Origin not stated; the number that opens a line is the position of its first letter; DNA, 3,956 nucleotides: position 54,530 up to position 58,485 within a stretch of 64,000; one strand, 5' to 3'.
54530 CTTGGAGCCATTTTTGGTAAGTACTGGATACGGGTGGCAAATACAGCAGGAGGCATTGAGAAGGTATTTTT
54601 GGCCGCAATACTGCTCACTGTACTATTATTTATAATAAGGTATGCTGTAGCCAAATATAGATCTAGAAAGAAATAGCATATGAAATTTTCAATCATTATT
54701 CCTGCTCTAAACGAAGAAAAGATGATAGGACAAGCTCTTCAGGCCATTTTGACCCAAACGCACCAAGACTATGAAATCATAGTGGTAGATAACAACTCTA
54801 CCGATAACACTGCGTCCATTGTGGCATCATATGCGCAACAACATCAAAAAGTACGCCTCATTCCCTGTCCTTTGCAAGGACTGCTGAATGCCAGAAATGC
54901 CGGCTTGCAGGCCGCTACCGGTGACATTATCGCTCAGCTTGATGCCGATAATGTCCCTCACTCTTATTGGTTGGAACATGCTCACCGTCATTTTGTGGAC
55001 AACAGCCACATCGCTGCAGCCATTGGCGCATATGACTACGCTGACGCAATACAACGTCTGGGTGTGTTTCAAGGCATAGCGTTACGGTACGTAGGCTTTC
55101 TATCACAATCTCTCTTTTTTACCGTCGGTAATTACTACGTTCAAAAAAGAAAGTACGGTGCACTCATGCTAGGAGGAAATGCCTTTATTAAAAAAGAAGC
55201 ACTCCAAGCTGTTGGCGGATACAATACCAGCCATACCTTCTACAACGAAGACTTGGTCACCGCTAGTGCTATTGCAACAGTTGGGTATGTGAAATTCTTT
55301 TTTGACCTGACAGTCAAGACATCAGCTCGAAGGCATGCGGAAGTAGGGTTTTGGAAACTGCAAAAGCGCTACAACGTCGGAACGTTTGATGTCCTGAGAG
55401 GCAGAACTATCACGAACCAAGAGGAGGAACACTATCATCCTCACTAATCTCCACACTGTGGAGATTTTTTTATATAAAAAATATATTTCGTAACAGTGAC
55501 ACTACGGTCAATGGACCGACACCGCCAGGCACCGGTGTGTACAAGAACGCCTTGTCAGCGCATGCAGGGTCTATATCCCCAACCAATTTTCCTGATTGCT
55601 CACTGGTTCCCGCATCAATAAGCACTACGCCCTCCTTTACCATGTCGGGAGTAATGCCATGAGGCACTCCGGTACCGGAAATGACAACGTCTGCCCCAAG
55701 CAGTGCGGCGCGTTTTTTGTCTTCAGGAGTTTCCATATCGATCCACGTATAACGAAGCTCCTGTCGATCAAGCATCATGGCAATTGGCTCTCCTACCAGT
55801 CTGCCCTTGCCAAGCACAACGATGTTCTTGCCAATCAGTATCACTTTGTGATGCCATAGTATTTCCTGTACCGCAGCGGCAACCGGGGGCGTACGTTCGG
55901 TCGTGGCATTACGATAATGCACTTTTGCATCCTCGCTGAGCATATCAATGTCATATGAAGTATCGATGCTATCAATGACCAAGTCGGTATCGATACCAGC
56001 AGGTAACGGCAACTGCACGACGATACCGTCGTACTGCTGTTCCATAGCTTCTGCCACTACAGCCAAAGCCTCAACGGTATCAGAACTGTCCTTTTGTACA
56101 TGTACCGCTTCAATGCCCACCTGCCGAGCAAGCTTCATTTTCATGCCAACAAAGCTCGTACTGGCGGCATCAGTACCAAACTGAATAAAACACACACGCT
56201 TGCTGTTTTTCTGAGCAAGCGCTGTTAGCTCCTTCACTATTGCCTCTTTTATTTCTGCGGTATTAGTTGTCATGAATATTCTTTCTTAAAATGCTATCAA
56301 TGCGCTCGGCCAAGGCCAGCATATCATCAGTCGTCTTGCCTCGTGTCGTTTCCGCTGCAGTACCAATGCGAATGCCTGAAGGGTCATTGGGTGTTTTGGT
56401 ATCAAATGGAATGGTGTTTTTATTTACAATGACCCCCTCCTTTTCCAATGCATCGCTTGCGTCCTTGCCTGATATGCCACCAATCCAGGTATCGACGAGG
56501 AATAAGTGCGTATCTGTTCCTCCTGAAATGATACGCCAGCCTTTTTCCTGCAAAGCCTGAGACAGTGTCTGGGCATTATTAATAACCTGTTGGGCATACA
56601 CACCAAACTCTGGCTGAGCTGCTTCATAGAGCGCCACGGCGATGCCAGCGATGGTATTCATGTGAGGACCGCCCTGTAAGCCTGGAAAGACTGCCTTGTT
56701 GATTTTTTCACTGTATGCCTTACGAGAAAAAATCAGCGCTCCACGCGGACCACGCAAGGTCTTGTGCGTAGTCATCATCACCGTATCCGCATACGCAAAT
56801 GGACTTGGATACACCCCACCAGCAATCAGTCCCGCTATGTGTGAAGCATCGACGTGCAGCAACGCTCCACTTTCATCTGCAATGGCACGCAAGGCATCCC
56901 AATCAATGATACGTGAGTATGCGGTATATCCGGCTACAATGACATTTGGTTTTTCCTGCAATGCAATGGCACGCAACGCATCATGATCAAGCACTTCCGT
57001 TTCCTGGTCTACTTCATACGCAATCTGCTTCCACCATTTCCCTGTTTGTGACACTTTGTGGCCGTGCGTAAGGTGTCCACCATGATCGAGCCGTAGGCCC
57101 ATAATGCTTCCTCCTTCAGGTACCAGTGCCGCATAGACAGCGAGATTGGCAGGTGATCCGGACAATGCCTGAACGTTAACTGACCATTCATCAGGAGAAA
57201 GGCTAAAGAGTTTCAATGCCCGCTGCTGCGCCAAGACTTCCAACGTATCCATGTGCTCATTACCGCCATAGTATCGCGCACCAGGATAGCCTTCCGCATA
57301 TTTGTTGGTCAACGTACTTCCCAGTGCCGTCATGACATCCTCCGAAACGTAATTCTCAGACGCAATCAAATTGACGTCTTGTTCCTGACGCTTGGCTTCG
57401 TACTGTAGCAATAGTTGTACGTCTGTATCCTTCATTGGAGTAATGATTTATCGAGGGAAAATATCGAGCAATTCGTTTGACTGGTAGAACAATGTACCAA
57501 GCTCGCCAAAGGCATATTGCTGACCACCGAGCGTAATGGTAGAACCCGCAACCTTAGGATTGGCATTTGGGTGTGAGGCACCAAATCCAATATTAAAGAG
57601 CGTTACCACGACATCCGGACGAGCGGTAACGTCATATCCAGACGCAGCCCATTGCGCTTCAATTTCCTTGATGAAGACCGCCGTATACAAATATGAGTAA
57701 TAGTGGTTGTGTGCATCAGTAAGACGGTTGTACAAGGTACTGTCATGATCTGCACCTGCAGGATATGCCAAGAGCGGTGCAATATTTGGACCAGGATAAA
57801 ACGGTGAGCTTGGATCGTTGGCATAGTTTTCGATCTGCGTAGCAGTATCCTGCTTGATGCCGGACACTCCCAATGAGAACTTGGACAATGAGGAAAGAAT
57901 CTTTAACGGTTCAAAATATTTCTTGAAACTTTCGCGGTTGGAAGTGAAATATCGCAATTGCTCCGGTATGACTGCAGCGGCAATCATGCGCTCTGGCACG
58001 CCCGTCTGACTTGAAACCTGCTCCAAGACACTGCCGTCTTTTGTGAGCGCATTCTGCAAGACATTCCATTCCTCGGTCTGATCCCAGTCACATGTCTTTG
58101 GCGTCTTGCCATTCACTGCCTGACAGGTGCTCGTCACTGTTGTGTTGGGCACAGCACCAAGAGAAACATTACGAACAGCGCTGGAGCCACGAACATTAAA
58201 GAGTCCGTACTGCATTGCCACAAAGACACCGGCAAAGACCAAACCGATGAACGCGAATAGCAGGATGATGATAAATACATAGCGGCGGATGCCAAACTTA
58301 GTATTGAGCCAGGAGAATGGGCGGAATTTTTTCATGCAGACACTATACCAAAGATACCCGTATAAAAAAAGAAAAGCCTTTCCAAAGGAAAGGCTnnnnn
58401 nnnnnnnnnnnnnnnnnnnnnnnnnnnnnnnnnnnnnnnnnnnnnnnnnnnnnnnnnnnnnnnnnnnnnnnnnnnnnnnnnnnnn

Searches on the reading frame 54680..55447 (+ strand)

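Call 20: search_protein_families(library=pfam, proteins=[window:54680-55447:+], max_evalue=0.00001)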
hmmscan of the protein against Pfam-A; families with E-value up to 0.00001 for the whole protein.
window:54680-55447:+ (255 aa): 3 families
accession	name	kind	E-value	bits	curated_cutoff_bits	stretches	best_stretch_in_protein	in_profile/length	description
PF00535.33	Glycos_transf_2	-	4.6e-34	118.2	23.3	1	4-122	1-120/168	Glycosyl transferase family 2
PF13641.12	Glyco_tranf_2_3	-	5.2e-14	53.2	27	1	3-127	3-131/230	Glycosyltransferase like family 2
PF10111.15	Glyco_tranf_2_2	-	2e-09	37.8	27.3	1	4-184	1-184/276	Glycosyltransferase like family 2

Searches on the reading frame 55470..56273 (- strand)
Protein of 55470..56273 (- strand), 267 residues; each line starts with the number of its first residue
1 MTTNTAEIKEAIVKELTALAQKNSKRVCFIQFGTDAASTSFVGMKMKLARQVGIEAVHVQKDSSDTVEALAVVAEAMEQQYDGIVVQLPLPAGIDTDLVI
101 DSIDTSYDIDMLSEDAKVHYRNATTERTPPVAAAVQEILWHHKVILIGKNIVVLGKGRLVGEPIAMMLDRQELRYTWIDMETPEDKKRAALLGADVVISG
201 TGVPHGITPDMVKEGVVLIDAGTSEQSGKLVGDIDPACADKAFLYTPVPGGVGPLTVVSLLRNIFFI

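Call 81: search_protein_families(library=pfam, proteins=[window:55470-56273:-], max_evalue=0.001)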
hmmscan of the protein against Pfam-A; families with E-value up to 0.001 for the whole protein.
window:55470-56273:- (267 aa): 2 families
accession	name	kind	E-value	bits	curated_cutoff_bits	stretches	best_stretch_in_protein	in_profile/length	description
PF02882.25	THF_DHG_CYH_C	-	4.1e-36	124.1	27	1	126-265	14-153/160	Tetrahydrofolate dehydrogenase/cyclohydrolase, NAD(P)-binding domain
PF00763.28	THF_DHG_CYH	-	1.5e-16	61.1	32.8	1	6-110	8-115/115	Tetrahydrofolate dehydrogenase/cyclohydrolase, catalytic domain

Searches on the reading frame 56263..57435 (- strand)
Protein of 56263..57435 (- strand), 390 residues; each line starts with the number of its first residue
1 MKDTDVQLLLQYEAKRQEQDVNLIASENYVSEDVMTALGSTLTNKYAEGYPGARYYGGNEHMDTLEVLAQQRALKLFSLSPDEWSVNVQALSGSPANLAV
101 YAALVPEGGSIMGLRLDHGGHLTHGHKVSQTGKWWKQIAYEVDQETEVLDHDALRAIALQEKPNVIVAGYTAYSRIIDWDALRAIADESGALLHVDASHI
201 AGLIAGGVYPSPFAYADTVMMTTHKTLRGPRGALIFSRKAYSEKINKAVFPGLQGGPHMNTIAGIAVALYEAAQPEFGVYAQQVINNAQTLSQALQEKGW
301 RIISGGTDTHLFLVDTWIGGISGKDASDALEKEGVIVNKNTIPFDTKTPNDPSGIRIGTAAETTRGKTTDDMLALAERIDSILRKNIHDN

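Call 81: search_protein_families(library=pfam, proteins=[window:56263-57435:-], max_evalue=0.001)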
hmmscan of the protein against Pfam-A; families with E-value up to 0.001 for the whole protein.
window:56263-57435:- (390 aa): 3 families
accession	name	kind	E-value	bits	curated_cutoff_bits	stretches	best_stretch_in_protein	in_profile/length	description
PF00464.25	SHMT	-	3e-152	507.3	27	1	2-377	4-397/399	Serine hydroxymethyltransferase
PF01212.27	Beta_elim_lyase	-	0.00052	19.9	27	1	147-299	107-234/288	Beta-eliminating lyase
PF00155.27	Aminotran_1_2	-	0.00095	18.9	19.7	0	178-364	167-350/361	Aminotransferase class I and II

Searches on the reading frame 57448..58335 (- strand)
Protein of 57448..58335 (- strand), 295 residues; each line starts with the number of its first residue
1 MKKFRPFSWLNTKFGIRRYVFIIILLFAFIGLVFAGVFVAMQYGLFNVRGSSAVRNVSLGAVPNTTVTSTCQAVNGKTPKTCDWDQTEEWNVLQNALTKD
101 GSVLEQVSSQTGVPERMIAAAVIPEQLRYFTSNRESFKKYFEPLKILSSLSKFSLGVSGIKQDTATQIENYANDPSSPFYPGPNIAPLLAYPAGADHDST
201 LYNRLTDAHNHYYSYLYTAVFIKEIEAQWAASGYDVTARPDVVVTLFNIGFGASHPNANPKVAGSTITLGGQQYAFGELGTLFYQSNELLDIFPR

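Call 81: search_protein_families(library=pfam, proteins=[window:57448-58335:-], max_evalue=0.001)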
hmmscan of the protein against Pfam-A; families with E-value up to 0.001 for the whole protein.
window:57448-58335:- (295 aa): 1 family
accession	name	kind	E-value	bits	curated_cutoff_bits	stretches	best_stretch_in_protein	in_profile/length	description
PF01594.21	AI-2E_transport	-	0.00075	19.2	34.3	1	6-142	38-169/327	AI-2E family transporter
